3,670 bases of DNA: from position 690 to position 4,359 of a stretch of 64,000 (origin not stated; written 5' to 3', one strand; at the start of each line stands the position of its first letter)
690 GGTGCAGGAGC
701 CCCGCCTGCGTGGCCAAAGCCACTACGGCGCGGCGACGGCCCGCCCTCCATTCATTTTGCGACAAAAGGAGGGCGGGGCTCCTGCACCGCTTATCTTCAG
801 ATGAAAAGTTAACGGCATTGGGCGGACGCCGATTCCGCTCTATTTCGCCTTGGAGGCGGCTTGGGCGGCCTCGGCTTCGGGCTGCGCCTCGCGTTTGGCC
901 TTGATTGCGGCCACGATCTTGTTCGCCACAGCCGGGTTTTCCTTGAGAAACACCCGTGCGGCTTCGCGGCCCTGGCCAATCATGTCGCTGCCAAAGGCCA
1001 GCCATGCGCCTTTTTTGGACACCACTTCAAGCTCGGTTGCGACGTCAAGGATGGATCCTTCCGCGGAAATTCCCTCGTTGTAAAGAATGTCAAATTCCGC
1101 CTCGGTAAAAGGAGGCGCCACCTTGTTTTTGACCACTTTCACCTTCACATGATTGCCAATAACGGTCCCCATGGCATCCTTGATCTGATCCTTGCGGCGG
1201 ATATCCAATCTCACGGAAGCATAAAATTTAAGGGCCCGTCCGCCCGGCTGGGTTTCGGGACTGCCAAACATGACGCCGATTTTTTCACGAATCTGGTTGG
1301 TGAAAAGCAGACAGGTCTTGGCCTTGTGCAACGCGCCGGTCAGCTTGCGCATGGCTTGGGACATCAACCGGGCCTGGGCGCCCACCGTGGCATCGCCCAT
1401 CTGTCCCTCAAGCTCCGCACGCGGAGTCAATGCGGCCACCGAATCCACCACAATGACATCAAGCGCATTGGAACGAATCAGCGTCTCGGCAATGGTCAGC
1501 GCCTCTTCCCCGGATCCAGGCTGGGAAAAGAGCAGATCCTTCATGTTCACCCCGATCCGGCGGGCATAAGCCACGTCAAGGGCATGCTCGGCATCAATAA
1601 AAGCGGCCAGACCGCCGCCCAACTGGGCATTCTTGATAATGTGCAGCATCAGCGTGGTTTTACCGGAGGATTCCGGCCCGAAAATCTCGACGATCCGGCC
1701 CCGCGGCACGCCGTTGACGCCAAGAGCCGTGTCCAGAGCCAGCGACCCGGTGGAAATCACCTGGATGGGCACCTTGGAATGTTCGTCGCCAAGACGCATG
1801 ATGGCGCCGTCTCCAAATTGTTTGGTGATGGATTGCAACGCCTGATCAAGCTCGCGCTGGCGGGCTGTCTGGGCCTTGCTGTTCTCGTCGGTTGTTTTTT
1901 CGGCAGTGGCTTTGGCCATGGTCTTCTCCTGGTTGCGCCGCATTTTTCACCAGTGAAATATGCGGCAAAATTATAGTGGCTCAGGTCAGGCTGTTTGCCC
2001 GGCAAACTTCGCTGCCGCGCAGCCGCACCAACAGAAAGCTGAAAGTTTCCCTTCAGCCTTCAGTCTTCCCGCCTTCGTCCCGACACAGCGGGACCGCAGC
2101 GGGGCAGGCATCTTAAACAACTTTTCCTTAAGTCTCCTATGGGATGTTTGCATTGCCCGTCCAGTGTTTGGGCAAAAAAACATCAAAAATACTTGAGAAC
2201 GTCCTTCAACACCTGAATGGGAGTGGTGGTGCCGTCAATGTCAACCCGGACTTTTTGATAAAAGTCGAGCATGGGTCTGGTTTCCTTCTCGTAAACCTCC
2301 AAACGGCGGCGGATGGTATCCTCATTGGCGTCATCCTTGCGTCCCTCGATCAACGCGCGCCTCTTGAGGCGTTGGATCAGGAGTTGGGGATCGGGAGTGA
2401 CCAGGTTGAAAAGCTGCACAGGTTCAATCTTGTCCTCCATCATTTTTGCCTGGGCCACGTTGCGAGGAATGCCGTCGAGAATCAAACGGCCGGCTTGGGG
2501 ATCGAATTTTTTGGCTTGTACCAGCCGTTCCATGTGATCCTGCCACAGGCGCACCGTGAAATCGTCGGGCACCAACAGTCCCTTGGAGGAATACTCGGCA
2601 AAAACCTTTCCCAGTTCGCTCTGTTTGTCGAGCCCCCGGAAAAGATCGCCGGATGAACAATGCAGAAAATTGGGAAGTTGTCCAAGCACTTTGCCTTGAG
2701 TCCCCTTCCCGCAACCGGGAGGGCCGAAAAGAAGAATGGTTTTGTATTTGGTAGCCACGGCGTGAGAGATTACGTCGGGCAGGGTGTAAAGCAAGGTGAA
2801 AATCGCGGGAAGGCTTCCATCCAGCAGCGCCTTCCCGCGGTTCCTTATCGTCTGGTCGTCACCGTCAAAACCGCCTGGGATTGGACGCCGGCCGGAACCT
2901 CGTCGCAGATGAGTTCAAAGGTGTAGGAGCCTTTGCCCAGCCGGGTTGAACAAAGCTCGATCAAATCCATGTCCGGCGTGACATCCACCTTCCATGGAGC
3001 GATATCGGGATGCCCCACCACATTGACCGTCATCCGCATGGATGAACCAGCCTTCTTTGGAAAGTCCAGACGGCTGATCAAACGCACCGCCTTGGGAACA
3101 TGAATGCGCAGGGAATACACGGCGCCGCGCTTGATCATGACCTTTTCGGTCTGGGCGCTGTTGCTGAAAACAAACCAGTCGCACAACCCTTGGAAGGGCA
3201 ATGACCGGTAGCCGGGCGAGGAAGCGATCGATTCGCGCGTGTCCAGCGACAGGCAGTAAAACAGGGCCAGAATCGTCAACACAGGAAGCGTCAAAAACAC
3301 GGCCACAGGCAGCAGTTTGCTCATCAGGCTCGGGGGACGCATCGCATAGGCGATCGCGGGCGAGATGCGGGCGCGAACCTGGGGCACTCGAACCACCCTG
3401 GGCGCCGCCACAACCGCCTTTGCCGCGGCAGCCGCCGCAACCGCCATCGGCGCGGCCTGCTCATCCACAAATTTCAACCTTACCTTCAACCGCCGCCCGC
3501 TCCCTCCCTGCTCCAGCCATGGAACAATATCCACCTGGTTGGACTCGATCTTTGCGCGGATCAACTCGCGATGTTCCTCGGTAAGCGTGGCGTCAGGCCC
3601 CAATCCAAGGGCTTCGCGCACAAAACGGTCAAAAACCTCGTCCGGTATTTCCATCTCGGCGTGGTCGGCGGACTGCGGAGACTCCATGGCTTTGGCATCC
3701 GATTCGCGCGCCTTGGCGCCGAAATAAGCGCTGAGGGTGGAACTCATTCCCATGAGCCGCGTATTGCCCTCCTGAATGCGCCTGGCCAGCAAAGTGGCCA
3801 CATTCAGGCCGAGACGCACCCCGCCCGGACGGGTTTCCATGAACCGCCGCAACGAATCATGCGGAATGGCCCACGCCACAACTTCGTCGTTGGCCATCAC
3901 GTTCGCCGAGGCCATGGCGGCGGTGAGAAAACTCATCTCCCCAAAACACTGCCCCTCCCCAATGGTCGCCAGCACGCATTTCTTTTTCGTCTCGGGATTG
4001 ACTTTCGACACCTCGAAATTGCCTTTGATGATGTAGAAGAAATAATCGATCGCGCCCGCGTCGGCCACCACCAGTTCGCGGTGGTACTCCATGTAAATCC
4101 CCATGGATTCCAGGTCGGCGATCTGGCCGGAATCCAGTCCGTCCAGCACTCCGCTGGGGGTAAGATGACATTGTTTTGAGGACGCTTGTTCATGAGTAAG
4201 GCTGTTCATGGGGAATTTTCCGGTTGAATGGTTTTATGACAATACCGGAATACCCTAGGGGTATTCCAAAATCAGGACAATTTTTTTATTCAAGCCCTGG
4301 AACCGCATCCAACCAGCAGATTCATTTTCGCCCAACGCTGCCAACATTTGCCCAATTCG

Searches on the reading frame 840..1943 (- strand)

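Call 39: search_protein_families(library=pfam, proteins=[window:840-1943:-], max_evalue=0.001)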
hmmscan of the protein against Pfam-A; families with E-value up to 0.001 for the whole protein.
window:840-1943:- (367 aa): 5 families
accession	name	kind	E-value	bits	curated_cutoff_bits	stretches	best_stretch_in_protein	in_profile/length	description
PF00154.27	RecA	-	5.3e-127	423.1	27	1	31-293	2-262/262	recA bacterial DNA recombination protein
PF21096.2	RecA_C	-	7.7e-18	64.8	27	1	296-350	1-55/57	RecA C-terminal domain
PF08423.17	Rad51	-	6.2e-10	39.2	22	1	62-251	7-212/244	Rad51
PF01637.24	ATPase_2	-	3.2e-05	24.3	33.2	1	83-146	21-69/225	ATPase domain predominantly from Archaea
PF13479.12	AAA_24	-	0.00031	21.1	27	1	85-173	5-77/195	AAA domain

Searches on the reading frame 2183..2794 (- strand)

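Call 39: search_protein_families(library=pfam, proteins=[window:2183-2794:-], max_evalue=0.001)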
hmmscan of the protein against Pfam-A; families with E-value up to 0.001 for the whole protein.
window:2183-2794:- (203 aa): 3 families
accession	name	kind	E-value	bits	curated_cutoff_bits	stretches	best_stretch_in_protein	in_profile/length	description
PF00406.28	ADK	-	1.7e-30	106.6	26.8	1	22-182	1-149/151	Adenylate kinase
PF13207.12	AAA_17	-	5.5e-16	59.5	27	1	23-162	1-136/136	AAA domain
PF13238.12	AAA_18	-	1.1e-07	32.8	29.4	1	20-161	1-126/128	AAA domain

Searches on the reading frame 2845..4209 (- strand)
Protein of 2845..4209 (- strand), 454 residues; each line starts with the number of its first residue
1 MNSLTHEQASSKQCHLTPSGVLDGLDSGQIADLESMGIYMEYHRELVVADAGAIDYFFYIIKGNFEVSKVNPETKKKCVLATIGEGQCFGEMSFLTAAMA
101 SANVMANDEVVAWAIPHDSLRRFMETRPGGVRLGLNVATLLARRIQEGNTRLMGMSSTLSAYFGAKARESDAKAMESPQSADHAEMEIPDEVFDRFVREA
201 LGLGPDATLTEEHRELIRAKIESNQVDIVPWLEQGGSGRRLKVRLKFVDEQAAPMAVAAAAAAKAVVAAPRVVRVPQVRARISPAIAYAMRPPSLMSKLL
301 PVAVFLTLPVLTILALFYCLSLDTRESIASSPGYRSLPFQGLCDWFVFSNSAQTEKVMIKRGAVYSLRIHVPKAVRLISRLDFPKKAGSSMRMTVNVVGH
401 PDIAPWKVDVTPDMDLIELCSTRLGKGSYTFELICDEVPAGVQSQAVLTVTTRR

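Call 39: search_protein_families(library=pfam, proteins=[window:2845-4209:-], max_evalue=0.001)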
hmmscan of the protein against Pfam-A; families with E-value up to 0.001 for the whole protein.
window:2845-4209:- (454 aa): 1 family
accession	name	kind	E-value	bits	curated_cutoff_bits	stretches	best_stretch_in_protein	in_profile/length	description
PF00027.35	cNMP_binding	-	5.5e-15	55.6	27.5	1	42-126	4-88/89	Cyclic nucleotide-binding domain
